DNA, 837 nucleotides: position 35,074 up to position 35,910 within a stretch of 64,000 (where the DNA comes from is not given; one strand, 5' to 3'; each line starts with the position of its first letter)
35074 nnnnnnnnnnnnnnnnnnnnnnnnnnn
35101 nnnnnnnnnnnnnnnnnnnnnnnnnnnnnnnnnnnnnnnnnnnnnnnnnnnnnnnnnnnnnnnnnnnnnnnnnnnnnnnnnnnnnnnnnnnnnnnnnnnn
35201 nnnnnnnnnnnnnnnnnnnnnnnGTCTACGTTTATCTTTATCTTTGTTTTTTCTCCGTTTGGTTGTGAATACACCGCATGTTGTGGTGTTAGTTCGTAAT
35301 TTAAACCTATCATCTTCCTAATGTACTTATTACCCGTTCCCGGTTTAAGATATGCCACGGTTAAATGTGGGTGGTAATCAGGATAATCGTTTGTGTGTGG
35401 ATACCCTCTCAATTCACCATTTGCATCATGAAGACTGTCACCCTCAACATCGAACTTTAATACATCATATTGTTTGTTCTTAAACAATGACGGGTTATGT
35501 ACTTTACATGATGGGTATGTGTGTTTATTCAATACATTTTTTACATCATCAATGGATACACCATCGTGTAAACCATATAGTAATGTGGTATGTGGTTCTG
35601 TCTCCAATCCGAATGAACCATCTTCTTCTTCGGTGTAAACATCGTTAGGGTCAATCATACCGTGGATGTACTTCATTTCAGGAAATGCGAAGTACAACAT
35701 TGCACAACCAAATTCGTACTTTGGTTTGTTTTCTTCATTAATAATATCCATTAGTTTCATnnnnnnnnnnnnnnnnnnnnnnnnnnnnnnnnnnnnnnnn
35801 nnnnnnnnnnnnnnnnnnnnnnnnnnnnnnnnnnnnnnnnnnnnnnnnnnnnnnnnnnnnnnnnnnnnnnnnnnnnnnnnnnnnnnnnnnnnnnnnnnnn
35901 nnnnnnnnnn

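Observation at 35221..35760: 2H phosphoesterase: candidate anti-CBASS (Acb1-like) cyclic-oligonucleotide nuclease or tRNA-repair enzyme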

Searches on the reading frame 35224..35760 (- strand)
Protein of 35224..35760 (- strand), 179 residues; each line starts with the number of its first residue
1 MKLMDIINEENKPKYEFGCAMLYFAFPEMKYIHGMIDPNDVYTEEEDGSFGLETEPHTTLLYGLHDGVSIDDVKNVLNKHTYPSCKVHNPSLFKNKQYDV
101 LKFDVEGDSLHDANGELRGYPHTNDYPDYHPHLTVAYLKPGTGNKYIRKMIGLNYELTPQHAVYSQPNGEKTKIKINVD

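Call 3: search_protein_families(library=pfam, proteins=[window:35224-35760:-], max_evalue=10)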
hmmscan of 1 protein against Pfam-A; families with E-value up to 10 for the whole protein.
window:35224-35760:- (179 aa): 3 families
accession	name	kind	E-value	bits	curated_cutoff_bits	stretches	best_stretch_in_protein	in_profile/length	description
PF23474.1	Acb1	-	1.1e-05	25.7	27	1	57-138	36-111/144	Anti-CBASS protein Acb1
PF13563.12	2_5_RNA_ligase2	-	0.00031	21.3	27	1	55-151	25-129/152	2'-5' RNA ligase superfamily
PF18864.6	AbiTii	-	0.17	12.5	27.6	1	114-148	41-73/189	AbiTii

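Call 4: search_protein_families(library=phrogs, proteins=[window:35224-35760:-], max_evalue=1)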
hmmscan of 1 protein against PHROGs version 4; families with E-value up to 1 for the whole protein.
window:35224-35760:- (179 aa): 2 families
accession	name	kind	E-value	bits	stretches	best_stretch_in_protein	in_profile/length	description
phrog_755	-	DNA, RNA and nucleotide metabolism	2.8e-10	40.9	1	54-141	39-124/156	RNA ligase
phrog_13670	-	unknown function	0.5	11.7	1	9-48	8-45/95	-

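Call 5: search_solved_structures(query=window:35224-35760:-, max_evalue=10, show_alignments=3)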
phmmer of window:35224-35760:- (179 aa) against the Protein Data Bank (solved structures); distinct sequences matched with E-value up to 10: 2.
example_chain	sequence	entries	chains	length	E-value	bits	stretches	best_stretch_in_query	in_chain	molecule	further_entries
7t26_A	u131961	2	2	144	0.2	14.5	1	101-137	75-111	Acb1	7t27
9q2g_A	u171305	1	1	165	1.4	11.7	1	54-138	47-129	Anti-CBASS protein Acb1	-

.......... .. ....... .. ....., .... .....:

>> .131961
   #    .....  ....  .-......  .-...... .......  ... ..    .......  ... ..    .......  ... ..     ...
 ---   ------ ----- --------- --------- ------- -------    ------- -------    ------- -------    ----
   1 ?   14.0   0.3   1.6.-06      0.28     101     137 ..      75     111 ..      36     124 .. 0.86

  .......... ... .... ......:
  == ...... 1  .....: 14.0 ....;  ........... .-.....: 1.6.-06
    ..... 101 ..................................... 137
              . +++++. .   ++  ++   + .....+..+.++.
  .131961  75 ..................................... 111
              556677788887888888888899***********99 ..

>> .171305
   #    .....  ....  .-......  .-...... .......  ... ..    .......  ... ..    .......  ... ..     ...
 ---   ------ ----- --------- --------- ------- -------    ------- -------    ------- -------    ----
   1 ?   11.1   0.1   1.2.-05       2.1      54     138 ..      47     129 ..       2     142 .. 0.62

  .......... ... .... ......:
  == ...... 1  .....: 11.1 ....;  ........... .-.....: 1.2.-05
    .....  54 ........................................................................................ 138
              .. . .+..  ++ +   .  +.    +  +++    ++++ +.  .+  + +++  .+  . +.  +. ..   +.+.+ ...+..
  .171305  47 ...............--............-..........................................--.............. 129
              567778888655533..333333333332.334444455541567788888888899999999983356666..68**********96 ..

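Call 7: search_dna_similar(query=window:35224-35760:-, collection=phages, mode=protein, max_rows=40, max_evalue=0.001)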
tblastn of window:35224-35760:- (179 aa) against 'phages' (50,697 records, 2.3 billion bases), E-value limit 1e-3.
Records with a match: 123; places in all: 124; records where one place covers at least 80% of the query: 4.
Best place of each record, by identity: <60% 123.
By first word of the organism name: Microbacterium 107; Maribacter 8; uncultured 5; Rhodococcus 3.
By host as written in the record: Microbacterium foliorum NRRL B-24224 SEA 56; Microbacterium foliorum NRRL B-24224 40; Maribacter forsetii DSM18668 8; Microbacterium foliorum NRRL B-24224-SEA 7; - 6; Microbacterium paraoxydans NRRL B-14843 2; Rhodococcus erythropolis RIA 643 2; Rhodococcus erythropolis NRRL B-1574 1; and 1 more.
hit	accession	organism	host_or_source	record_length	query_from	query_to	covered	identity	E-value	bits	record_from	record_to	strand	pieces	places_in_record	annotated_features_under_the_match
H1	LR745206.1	uncultured phage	metagenomic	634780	15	177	91%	39.3%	1e-28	116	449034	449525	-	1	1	record has no annotation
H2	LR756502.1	uncultured phage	metagenomic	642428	15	171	88%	39.5%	1e-25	107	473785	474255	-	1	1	record has no annotation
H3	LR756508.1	uncultured phage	metagenomic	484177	6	176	96%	34.7%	1e-25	107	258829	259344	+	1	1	record has no annotation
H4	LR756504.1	uncultured phage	metagenomic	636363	15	173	89%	36.8%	2e-22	99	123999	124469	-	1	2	record has no annotation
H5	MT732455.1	Maribacter phage Molly_5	Maribacter forsetii DSM18668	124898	6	147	79%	37.3%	3e-19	90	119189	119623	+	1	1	2'-5' RNA ligase superfamily protein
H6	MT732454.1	Maribacter phage Molly_4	Maribacter forsetii DSM18668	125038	6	147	79%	37.3%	3e-19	90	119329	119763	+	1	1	2'-5' RNA ligase superfamily protein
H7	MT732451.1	Maribacter phage Molly_1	Maribacter forsetii DSM18668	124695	6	147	79%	37.3%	3e-19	89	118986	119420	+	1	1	2'-5' RNA ligase superfamily protein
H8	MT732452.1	Maribacter phage Molly_2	Maribacter forsetii DSM18668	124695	6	147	79%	37.3%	3e-19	89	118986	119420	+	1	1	2'-5' RNA ligase superfamily protein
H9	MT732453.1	Maribacter phage Molly_3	Maribacter forsetii DSM18668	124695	6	147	79%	37.3%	3e-19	89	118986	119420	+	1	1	2'-5' RNA ligase superfamily protein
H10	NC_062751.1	Maribacter phage Molly_1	Maribacter forsetii DSM18668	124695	6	147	79%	37.3%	3e-19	89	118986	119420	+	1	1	2'-5' RNA ligase superfamily protein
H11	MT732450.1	Maribacter phage Colly_1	Maribacter forsetii DSM18668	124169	10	147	77%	37.0%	5e-18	86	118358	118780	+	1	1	2'-5' RNA ligase superfamily protein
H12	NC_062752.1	Maribacter phage Colly_1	Maribacter forsetii DSM18668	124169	10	147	77%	37.0%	5e-18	86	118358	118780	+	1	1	2'-5' RNA ligase superfamily protein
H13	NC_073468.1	Microbacterium phage Pumpernickel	Microbacterium paraoxydans NRRL B-14843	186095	22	164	80%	30.1%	2e-6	52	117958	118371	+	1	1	206: RNA ligase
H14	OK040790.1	Microbacterium phage Pumpernickel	Microbacterium paraoxydans NRRL B-14843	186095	22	164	80%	30.1%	2e-6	52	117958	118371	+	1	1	206: RNA ligase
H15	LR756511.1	uncultured phage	metagenomic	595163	51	179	72%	32.6%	9e-10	62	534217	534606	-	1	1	record has no annotation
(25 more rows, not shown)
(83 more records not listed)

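Call 8: find_homologous_proteins(query=window:35224-35760:-, max_evalue=0.001)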
Query window:35224-35760:- (179 aa): 903 proteins with E <= 0.001 among 917 candidates; the best 120 are listed.
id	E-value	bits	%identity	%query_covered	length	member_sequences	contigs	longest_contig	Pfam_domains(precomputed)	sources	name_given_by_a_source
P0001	3.9e-119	413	99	100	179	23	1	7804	PF23474.2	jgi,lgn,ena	jgi:hypothetical protein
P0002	4.5e-99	348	83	99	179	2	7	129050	-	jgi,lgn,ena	jgi:hypothetical protein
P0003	2.5e-98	345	84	98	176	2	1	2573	PF23474.2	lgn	-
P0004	1.7e-97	342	81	99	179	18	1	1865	-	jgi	jgi:hypothetical protein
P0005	5.5e-97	341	81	100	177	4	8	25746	PF23474.2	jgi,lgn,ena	jgi:hypothetical protein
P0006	5.1e-77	276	65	99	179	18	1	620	PF23474.2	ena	-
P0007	5.5e-77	276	66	99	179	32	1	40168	-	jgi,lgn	jgi:hypothetical protein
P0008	7.0e-77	275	65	100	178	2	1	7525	PF23474.2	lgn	-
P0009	1.6e-76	274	64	100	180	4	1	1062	PF23474.2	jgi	jgi:hypothetical protein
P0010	9.8e-76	271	63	98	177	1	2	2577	PF23474.2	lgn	-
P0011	4.8e-75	269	61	100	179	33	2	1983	-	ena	-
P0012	1.5e-74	268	63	97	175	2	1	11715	PF23474.2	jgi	-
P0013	2.0e-74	267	63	100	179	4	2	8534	PF23474.2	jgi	jgi:hypothetical protein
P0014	2.8e-74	267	63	98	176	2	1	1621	PF23474.2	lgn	-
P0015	1.1e-73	265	63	98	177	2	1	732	-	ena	-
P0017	7.8e-73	262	61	99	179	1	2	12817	PF23474.2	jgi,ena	jgi:hypothetical protein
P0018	1.3e-72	261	63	99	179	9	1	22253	PF23474.2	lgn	-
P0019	4.3e-72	260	62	100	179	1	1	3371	PF23474.2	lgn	-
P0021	2.0e-71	257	62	99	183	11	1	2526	PF23474.2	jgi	jgi:2'-5' RNA ligase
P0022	2.3e-71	257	60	98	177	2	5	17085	PF23474.2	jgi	jgi:hypothetical protein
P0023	5.3e-71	256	59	100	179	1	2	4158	PF13563.13,PF23474.2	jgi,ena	jgi:hypothetical protein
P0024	5.5e-71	256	64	94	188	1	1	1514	PF23474.2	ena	-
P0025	5.6e-71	256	61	98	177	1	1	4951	PF23474.2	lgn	-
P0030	1.6e-70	255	60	99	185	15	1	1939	PF23474.2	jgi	jgi:hypothetical protein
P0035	2.8e-70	254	61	99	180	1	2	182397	-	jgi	jgi:hypothetical protein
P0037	6.3e-70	253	58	100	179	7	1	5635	PF13563.13,PF23474.2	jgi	jgi:2'-5' RNA ligase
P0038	9.2e-70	252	61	98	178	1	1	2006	PF23474.2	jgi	jgi:hypothetical protein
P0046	2.1e-69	251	59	100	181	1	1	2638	PF13563.13,PF23474.2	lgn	-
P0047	2.8e-69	250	60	99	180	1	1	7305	PF13563.13,PF23474.2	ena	-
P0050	3.9e-69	250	59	100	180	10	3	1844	PF23474.2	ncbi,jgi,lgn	jgi:2'-5' RNA ligase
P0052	6.4e-69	249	59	99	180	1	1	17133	PF23474.2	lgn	-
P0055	1.1e-68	249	61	99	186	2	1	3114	PF23474.2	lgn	-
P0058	1.2e-68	248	59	100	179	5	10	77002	PF23474.2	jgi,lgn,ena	jgi:hypothetical protein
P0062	1.9e-68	248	58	99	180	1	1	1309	PF23474.2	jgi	jgi:hypothetical protein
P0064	2.0e-68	248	58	100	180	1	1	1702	PF23474.2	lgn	-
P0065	2.3e-68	247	60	100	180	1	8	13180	PF23474.2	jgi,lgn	jgi:2'-5' RNA ligase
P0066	3.0e-68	247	60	99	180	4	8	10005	PF13563.13,PF23474.2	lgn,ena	-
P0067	3.0e-68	247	59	98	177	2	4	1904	PF13563.13,PF23474.2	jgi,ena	jgi:hypothetical protein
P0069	3.9e-68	247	59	92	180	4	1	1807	PF23474.2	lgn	-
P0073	5.1e-68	246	58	99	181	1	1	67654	PF23474.2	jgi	jgi:2'-5' RNA ligase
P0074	5.4e-68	246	60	99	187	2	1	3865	PF23474.2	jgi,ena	-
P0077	8.5e-68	246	59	100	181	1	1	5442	PF13563.13,PF23474.2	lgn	-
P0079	1.0e-67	245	57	98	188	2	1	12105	PF23474.2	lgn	-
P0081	1.2e-67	245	62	99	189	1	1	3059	PF13563.13,PF23474.2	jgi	jgi:hypothetical protein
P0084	2.6e-67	244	58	100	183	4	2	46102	PF23474.2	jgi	jgi:2'-5' RNA ligase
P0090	7.2e-67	243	56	91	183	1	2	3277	PF23474.2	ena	-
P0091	7.6e-67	243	59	98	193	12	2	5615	PF23474.2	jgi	jgi:hypothetical protein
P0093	8.9e-67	242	60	95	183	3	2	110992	PF23474.2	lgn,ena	-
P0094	1.0e-66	242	60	100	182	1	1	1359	PF13563.13,PF23474.2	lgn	-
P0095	1.0e-66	242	60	100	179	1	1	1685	PF23474.2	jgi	-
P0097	2.1e-66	241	57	94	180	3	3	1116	PF13563.13,PF23474.2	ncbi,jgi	jgi:2'-5' RNA ligase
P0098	2.9e-66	241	59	100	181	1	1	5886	PF23474.2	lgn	-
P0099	3.0e-66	241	58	100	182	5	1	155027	PF23474.2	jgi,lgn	-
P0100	4.4e-66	240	60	100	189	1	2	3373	PF13563.13,PF23474.2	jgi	jgi:2'-5' RNA ligase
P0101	4.5e-66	240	59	98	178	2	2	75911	PF23474.2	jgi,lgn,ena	jgi:2'-5' RNA ligase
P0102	4.6e-66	240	58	99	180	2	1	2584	PF23474.2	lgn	-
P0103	5.4e-66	240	58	98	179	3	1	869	PF23474.2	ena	-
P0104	5.6e-66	240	57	99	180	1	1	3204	PF13563.13,PF23474.2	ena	-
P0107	7.4e-66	239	57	100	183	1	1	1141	PF13563.13,PF23474.2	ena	-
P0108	7.9e-66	239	60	100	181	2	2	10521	PF13563.13,PF23474.2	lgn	-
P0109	8.1e-66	239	57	100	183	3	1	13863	PF23474.2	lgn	-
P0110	1.0e-65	239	59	97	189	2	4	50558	PF23474.2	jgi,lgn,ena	jgi:hypothetical protein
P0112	1.3e-65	239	58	100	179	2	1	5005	PF23474.2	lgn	-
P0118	2.1e-65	238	57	99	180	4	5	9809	PF23474.2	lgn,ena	-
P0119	2.8e-65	237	59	95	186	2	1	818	PF23474.2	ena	-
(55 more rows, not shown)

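Call 12: search_solved_structures(query=A1, max_evalue=10, show_alignments=4)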
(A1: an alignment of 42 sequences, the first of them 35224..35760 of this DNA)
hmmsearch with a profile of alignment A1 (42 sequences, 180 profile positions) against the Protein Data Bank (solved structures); distinct sequences matched with E-value up to 10: 4.
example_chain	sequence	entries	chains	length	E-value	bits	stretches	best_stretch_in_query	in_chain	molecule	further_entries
9q2g_A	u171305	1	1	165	0.05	16.6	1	55-139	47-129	Anti-CBASS protein Acb1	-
9l5m_A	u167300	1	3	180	0.11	15.5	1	31-97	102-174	Sarcoplasmic Ca-binding protein (SCP)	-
7t26_A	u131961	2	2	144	0.15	15.1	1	91-138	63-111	Acb1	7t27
9q2y_A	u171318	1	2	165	0.26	14.3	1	100-139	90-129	Anti-CBASS protein Acb1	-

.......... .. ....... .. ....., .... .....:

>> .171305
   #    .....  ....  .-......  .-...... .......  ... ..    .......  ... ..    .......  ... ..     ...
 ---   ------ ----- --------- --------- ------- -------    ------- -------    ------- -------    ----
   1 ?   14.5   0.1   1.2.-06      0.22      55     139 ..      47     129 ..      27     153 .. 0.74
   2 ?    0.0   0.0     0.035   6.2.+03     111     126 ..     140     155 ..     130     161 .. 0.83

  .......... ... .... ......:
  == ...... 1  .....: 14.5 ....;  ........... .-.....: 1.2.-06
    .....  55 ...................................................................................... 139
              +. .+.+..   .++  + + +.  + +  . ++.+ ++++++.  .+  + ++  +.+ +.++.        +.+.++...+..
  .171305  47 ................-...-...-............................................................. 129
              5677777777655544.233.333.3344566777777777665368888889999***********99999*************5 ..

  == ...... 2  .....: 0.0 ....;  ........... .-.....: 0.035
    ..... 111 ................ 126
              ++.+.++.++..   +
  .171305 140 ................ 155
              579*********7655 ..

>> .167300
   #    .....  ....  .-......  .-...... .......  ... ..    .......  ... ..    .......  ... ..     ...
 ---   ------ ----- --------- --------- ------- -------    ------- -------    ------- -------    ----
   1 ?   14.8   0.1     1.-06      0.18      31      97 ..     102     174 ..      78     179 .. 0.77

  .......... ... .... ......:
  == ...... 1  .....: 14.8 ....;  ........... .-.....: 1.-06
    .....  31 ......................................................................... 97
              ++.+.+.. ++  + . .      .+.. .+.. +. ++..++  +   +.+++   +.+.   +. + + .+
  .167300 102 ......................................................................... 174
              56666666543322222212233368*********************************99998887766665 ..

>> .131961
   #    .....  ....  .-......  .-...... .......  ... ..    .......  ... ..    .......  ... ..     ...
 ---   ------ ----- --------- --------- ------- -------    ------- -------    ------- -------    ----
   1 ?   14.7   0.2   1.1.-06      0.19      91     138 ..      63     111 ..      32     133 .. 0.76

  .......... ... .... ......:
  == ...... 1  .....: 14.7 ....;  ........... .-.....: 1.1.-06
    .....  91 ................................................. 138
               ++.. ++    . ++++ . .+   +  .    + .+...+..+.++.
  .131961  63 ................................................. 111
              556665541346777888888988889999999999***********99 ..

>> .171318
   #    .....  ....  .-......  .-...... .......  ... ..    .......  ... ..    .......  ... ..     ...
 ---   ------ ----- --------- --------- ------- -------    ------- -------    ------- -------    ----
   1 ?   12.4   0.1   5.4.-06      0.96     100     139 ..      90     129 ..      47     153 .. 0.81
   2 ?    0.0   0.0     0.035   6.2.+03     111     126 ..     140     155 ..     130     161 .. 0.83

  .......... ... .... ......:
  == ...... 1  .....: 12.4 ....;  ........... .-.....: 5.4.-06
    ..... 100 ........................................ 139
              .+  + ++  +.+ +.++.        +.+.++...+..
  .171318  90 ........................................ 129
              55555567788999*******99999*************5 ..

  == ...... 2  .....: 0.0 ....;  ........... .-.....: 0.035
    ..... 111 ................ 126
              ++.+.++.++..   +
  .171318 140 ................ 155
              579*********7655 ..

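Call 17: predict_structure(alignment_id=A1)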
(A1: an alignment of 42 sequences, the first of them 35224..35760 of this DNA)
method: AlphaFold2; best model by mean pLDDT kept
length: 179 residues; sequences in the alignment: 42
mean_pLDDT: 90.7   pTM: 0.83
mean pLDDT of the five models: 90.7, 90.0, 89.6, 89.0, 88.3
residues with pLDDT >= 90: 149; 70-90: 13; 50-70: 7; < 50: 10
segments of 3 or more residues with pLDDT < 50: 1-10
pLDDT, mean of each block of 10 residues (from residue 1): 38 77 97 97 88 96 94 98 98 95 97 96 80 97 96 97 94 96
secondary structure, 60 per line:
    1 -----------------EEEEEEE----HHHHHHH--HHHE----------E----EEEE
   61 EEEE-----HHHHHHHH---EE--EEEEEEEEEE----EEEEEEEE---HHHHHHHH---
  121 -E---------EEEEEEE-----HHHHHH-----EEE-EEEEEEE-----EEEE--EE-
elements in order: E18-24 H29-35 E57-64 H70-77 E85-94 E99-106 H110-117 E132-138 H144-149 E155-157 E159-165 E171-174

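Call 22: fold_search(model_id=the predicted structure, library=pdb)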
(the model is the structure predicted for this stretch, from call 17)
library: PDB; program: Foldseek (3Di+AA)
matches with E <= 10: 447; with E <= 0.001: 17
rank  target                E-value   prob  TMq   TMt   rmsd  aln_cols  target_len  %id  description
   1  4h7w                  2.2e-05  1.00  0.62  0.60   4.1       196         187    9  Crystal Structure of Human C16orf57 (released 2013-02-06)
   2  9q2y_A                2.6e-05  1.00  0.54  0.58   7.7       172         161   16  Phosphodiesterase from Burkholderia phage BCSR5 in the open lid conformation (released 2025-11-05)
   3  7t27                  3.4e-05  1.00  0.49  0.60   5.8       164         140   13  Structure of phage FBB1 anti-CBASS nuclease Acb1-3'3'-cGAMP complex in post reaction state (released 2022-04-20)
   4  6d31                  3.8e-05  1.00  0.66  0.64   3.7       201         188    9  Structure of human Usb1 with adenosine 5'-monophosphate (released 2018-09-05)
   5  5v1m                  3.8e-05  1.00  0.66  0.65   3.8       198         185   10  Structure of human Usb1 with uridine 5'-monophosphate (released 2017-08-16)
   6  6d2z_A                4.3e-05  1.00  0.64  0.61   3.8       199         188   10  Structure of human Usb1 with uridine-adenosine, inactive H208Q mutant (released 2018-09-05)
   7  9q2g                  4.3e-05  1.00  0.57  0.61   4.6       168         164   18  Phosphodiesterase from Burkholderia phage BCSR5 in the closed lid conformation (released 2025-11-05)
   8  9q2y_B                5.7e-05  1.00  0.50  0.55   6.1       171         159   17  Phosphodiesterase from Burkholderia phage BCSR5 in the open lid conformation (released 2025-11-05)
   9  7t26                  6.0e-05  1.00  0.51  0.65   5.1       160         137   14  Structure of phage FBB1 anti-CBASS nuclease Acb1 in apo state (released 2022-04-20)
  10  9ciw_A                1.6e-04  1.00  0.59  0.53   6.1       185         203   13  Penguinpox cGAMP PDE H72A mutant in complex with 2'3'-cGAMP (released 2024-09-04)
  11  9bkq_A                2.2e-04  1.00  0.61  0.55   4.8       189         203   14  Structure of penguinpox cGAMP PDE in apo and post reaction states (released 2024-09-04)
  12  9bkq_B                2.5e-04  1.00  0.56  0.51   6.2       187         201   14  Structure of penguinpox cGAMP PDE in apo and post reaction states (released 2024-09-04)
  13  9ciw_B                3.0e-04  1.00  0.58  0.53   6.0       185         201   12  Penguinpox cGAMP PDE H72A mutant in complex with 2'3'-cGAMP (released 2024-09-04)
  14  1jh6_A                3.7e-04  1.00  0.55  0.54   5.8       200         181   10  Semi-reduced Cyclic Nucleotide Phosphodiesterase from Arabidopsis thaliana (released 2002-02-06)
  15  4qak_A                4.6e-04  1.00  0.48  0.50   5.9       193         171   13  Crystal structure of phosphoesterase (released 2014-10-22)
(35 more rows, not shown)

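Call 30: search_protein_families(library=pfam, alignment_id=A1, max_evalue=0.01)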
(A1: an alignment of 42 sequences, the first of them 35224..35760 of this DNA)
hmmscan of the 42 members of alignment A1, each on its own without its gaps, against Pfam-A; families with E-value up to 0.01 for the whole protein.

A. member 1, window:35224-35760:- (179 aa): 2 families
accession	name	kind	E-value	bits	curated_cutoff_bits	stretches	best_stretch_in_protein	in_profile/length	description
PF23474.1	Acb1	-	1.1e-05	25.7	27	1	57-138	36-111/144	Anti-CBASS protein Acb1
PF13563.12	2_5_RNA_ligase2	-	0.00031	21.3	27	1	55-151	25-129/152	2'-5' RNA ligase superfamily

B. families by the number of members that match (of 42 scanned): 4 families
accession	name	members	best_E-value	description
PF23474.1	Acb1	42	2.5e-08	Anti-CBASS protein Acb1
PF13563.12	2_5_RNA_ligase2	41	4.3e-07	2'-5' RNA ligase superfamily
PF02834.22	LigT_PEase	5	0.0048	LigT like Phosphoesterase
PF18449.8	Endotoxin_C2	1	0.002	Pesticidal crystal protein Cry1Aa, domain IV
